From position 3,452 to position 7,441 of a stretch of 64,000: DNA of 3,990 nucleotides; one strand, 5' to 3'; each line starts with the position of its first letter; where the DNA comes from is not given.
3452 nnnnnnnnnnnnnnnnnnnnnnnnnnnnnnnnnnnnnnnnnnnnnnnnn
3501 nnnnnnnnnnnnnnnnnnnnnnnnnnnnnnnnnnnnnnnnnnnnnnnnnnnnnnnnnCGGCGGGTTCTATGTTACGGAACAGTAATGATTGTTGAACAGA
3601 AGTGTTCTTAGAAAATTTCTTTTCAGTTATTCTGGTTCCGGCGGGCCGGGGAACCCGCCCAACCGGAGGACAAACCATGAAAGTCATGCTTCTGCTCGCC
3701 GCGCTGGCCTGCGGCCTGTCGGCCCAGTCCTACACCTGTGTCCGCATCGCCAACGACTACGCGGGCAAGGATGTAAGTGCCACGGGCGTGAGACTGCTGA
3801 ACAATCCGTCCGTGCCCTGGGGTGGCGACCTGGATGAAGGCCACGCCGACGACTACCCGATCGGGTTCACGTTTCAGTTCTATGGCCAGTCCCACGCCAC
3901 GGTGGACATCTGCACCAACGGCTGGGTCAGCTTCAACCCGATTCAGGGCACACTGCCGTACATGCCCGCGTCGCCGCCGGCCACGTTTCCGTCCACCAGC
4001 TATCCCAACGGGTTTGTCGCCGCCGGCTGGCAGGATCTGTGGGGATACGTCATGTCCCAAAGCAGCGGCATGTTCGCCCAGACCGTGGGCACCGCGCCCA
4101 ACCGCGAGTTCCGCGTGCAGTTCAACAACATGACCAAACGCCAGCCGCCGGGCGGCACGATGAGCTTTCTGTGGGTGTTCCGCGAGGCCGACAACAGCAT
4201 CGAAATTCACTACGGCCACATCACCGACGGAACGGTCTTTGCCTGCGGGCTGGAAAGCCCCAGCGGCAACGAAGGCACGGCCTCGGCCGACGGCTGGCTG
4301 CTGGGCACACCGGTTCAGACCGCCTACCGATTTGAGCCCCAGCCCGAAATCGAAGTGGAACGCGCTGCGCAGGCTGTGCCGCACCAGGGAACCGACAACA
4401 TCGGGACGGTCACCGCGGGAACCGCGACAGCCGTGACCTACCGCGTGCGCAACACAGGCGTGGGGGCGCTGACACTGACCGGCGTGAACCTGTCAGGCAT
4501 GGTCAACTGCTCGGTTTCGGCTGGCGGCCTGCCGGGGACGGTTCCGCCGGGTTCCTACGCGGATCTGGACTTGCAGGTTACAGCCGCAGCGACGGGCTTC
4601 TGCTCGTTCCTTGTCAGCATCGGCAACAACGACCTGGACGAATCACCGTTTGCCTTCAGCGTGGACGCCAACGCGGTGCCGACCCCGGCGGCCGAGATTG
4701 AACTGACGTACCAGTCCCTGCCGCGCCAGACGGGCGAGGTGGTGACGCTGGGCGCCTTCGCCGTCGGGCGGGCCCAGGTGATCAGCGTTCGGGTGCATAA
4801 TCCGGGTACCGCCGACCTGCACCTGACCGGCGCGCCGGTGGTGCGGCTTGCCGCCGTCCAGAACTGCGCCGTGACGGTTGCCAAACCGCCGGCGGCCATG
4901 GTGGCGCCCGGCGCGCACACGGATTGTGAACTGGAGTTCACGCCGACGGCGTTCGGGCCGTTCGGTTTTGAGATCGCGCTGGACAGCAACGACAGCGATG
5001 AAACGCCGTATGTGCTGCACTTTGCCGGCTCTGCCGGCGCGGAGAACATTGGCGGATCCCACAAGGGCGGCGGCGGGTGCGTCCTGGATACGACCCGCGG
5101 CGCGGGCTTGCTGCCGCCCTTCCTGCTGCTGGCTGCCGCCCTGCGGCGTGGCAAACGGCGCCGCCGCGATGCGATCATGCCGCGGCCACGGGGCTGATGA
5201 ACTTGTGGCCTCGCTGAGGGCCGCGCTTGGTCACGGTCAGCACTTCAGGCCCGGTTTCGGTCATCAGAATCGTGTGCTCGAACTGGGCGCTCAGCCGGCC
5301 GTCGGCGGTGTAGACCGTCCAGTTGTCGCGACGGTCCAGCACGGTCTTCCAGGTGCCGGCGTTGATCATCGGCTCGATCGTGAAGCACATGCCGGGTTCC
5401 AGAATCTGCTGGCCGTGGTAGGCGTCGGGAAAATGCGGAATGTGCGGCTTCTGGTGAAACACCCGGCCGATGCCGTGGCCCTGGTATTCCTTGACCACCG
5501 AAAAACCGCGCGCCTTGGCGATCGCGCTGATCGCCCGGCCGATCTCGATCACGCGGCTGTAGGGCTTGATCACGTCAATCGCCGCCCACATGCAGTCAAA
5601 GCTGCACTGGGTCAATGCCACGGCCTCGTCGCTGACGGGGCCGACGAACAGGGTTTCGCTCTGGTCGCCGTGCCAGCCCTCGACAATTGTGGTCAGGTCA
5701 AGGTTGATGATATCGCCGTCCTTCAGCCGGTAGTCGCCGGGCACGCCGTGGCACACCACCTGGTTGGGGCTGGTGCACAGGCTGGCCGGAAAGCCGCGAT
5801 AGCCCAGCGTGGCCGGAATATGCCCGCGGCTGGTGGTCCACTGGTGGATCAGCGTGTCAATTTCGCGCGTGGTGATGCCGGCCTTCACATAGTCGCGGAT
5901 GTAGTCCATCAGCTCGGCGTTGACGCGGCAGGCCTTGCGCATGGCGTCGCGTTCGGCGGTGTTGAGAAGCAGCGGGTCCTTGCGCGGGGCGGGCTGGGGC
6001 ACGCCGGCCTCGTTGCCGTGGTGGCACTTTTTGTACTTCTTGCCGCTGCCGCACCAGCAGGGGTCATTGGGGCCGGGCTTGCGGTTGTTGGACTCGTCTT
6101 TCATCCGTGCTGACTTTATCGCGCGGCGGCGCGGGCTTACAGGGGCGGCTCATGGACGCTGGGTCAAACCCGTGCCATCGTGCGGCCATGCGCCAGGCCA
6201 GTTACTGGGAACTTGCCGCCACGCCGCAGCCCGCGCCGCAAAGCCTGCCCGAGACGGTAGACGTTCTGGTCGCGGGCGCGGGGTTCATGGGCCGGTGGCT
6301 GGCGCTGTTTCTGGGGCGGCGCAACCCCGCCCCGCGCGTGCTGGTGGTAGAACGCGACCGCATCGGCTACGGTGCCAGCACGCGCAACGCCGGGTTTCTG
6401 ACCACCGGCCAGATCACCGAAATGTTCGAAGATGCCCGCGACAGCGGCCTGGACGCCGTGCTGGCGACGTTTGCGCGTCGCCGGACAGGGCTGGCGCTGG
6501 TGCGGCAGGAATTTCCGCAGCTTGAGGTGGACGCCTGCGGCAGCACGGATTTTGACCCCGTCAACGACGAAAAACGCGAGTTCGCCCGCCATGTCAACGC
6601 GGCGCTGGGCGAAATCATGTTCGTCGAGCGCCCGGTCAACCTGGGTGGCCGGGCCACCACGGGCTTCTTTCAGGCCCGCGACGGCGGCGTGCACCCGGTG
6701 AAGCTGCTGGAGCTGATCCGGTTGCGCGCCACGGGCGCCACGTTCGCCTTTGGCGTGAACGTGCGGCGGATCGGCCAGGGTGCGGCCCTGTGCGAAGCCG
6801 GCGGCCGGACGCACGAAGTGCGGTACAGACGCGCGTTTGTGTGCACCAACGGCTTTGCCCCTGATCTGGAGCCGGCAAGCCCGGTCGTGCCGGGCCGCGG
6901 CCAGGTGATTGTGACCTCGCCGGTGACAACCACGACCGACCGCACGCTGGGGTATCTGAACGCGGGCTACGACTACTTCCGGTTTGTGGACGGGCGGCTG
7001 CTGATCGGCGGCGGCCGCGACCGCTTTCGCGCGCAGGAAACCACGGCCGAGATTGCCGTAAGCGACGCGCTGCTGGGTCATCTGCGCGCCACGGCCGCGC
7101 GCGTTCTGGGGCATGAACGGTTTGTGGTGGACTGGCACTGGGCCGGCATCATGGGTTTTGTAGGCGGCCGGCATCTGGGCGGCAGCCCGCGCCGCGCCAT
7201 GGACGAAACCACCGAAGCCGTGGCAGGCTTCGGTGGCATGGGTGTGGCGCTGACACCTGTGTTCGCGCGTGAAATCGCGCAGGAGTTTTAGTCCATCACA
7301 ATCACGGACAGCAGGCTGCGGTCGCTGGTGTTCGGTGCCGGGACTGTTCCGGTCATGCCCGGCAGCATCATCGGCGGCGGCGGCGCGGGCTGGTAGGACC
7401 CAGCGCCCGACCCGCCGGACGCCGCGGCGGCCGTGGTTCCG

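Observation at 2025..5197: Paralogous HTH(XRE)+TPR regulators, each divergent from a cell-surface gene (first copy beside a secreted repeat protein)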

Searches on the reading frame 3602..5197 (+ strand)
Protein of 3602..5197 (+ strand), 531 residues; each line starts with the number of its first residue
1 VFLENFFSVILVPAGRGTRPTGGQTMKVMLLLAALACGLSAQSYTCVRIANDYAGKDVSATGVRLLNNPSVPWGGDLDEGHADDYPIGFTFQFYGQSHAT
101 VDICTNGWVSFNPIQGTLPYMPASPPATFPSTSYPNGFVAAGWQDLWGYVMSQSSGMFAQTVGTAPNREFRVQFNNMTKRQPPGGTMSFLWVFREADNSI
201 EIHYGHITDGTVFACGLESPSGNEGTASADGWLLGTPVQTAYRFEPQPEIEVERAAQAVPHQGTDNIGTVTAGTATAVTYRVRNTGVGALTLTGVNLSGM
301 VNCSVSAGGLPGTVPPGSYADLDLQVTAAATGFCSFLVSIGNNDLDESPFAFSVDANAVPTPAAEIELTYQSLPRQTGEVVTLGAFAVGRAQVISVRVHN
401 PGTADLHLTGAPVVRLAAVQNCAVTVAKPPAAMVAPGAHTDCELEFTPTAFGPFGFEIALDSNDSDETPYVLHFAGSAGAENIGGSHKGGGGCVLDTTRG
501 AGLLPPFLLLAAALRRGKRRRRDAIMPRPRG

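Call 5: search_protein_families(library=pfam, proteins=[window:3602-5197:+], max_evalue=0.1)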
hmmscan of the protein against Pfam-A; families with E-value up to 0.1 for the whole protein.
window:3602-5197:+ (531 aa): 5 families
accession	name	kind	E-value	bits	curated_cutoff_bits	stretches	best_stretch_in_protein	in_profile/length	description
PF22544.2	HYDIN_VesB_CFA65-like_Ig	-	4.3e-12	46.6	25.5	2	380-470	9-93/100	HYDIN/CFA65/VesB-like, Ig-like domain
PF07610.17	DUF1573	-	6.4e-07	29.8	26.1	1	389-477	16-97/98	Protein of unknown function (DUF1573)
PF15780.11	ASH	-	5.4e-05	23.7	27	1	380-464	13-92/98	Abnormal spindle-like microcephaly-assoc'd, ASPM-SPD-2-Hydin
PF23643.1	TRAPPC13_C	-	0.022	15.3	27.9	0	269-334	3-69/95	Trafficking protein particle complex subunit 13, C-terminal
PF07705.17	CARDB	-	0.07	13.8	22.7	0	266-297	11-42/101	CARDB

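Call 10: search_protein_families(library=ncbifam, proteins=[window:3677-5197:+], max_evalue=1)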
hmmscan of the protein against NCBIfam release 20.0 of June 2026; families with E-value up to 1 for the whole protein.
window:3677-5197:+ (506 aa): 2 families
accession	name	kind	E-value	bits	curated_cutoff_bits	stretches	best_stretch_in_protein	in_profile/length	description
NF012200.0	choice_anch_D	domain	1.2e-14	54.7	45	2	237-321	21-107/108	choice-of-anchor D domain-containing protein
NF041425.1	OS_HP2_seleno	subfamily_domain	0.097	13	100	1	243-323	9-87/98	OS_HP2 family (seleno)protein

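Call 49: search_protein_families(library=pfam, alignment_id=A3, max_evalue=0.001)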
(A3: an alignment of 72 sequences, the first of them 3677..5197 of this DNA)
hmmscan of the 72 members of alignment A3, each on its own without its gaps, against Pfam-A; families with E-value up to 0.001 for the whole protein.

A. member 1, window:3677-5197:+ (506 aa): 3 families
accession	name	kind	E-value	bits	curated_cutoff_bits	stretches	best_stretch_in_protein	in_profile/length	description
PF22544.2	HYDIN_VesB_CFA65-like_Ig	-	3.8e-12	46.8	25.5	2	355-445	9-93/100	HYDIN/CFA65/VesB-like, Ig-like domain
PF07610.17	DUF1573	-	5.5e-07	30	26.1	0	364-452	16-97/98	Protein of unknown function (DUF1573)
PF15780.11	ASH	-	4.7e-05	23.9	27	0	355-439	13-92/98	Abnormal spindle-like microcephaly-assoc'd, ASPM-SPD-2-Hydin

B. families by the number of members that match (of 72 scanned): 74 families (the first 25 are shown)
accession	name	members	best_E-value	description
PF22544.2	HYDIN_VesB_CFA65-like_Ig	34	8.5e-26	HYDIN/CFA65/VesB-like, Ig-like domain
PF15780.11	ASH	24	2.2e-21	Abnormal spindle-like microcephaly-assoc'd, ASPM-SPD-2-Hydin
PF07610.17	DUF1573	17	2.8e-21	Protein of unknown function (DUF1573)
PF22073.2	Cep192_D4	17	2.5e-14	Cep192 domain 4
PF20009.4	GEVED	15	4.2e-10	GEVED domain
PF13517.12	FG-GAP_3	11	2.9e-53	FG-GAP-like repeat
PF01839.29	FG-GAP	11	1e-23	FG-GAP repeat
PF13205.12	Big_5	7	3.9e-11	Bacterial Ig-like domain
PF24507.1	Ig_CFAP65_4th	7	9.1e-11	CFAP65, fourth Ig-like domain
PF05345.18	He_PIG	6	1e-33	Putative Ig domain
PF08241.18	Methyltransf_11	5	1.9e-24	Methyltransferase domain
PF13649.12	Methyltransf_25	5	7.2e-21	Methyltransferase domain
PF08242.18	Methyltransf_12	5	2.3e-13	Methyltransferase domain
PF13489.12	Methyltransf_23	5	3e-12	Methyltransferase domain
PF13847.12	Methyltransf_31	5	8.5e-12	Methyltransferase domain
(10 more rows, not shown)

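Call 65: find_homologous_proteins(query=window:3677-5197:+)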
Query window:3677-5197:+ (506 aa): 7 proteins with E <= 0.001 among 8000 candidates.
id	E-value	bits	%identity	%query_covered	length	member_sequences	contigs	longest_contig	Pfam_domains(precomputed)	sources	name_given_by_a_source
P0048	0.0e+0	1155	99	100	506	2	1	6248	PF07610.18,PF22544.3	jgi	jgi:hypothetical protein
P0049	2.5e-169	582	54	87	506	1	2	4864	PF07610.18,PF22544.3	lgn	-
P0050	5.3e-130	453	48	89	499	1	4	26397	PF07610.18,PF22544.3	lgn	-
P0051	7.0e-118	413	45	89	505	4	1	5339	PF22544.3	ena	-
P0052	1.6e-22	98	34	47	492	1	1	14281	PF07610.18,PF22544.3,PF00630.26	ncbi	-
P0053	5.5e-9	53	39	25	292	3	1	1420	-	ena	-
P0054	2.4e-5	41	30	25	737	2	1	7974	PF13573.13,PF18911.7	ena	-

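Call 72: predict_structure(alignment_id=A5)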
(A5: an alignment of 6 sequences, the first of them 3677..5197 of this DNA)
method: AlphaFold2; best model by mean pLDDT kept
length: 506 residues; sequences in the alignment: 6
mean_pLDDT: 64.1   pTM: 0.49
mean pLDDT of the five models: 64.1, 62.5, 61.3, 60.6, 57.2
residues with pLDDT >= 90: 180; 70-90: 50; 50-70: 65; < 50: 211
segments of 3 or more residues with pLDDT < 50: 1-66, 85-131, 154-159, 180-219, 457-506
pLDDT, mean of each block of 10 residues (from residue 1): 38 38 35 30 32 36 47 57 44 34 32 32 43 61 64 48 60 54 31 32 30 41 82 89 94 94 84 96 91 92 96 88 88 92 93 92 93 95 91 95 95 96 94 94 92 65 30 28 35 30 31
secondary structure, 60 per line:
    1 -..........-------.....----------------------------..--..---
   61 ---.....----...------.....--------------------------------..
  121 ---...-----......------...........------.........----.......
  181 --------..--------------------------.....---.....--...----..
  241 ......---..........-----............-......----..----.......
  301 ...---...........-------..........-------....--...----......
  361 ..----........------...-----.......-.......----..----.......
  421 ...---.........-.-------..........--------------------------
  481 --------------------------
elements in order: H2-11 E19-23 E64-68 E82-86 E124-126 E132-137 E144-154 E161-169 E174-180 E217-221 E225-229 E232-234 E239-246 E250-259 E265-276 E278-283 E294-303 E307-317 E325-334 E342-345 E348-350 E355-362 E367-374 E381-383 E389-395 E397-403 E414-423 E427-435 E445-454

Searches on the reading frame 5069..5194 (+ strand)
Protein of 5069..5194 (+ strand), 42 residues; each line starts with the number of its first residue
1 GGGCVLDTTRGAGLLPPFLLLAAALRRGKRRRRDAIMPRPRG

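Call 46: search_protein_families(library=ncbifam, proteins=[window:5069-5194:+], max_evalue=10)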
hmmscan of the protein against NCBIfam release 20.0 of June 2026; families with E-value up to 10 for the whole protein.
seq(42 aa): 0 families

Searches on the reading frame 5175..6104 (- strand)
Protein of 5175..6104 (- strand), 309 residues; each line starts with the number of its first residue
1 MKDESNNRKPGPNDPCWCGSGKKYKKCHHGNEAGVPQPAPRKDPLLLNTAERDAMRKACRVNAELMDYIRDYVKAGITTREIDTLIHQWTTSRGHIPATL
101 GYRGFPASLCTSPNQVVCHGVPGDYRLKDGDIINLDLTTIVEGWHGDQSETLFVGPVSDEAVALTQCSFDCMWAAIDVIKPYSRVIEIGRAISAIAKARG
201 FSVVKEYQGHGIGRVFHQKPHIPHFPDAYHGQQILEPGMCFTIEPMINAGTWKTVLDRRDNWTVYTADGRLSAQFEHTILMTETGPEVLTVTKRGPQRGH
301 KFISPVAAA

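Call 64: search_protein_families(library=pfam, proteins=[window:5175-6104:-], max_evalue=0.001)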
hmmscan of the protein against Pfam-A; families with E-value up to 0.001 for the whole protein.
window:5175-6104:- (309 aa): 2 families
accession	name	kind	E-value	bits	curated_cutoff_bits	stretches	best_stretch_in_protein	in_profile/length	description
PF00557.29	Peptidase_M24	-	5.1e-48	164.1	23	1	54-283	2-208/208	Metallopeptidase family M24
PF02810.21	SEC-C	-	4.5e-09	36.4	20.4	1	13-29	2-18/19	SEC-C motif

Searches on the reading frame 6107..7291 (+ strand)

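Call 64: search_protein_families(library=pfam, proteins=[window:6107-7291:+], max_evalue=0.001)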
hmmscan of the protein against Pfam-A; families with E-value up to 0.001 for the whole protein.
window:6107-7291:+ (394 aa): 1 family
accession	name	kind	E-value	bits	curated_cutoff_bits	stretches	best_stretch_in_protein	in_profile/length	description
PF01266.30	DAO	-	2.2e-32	113.4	27.9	1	52-392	1-352/353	FAD dependent oxidoreductase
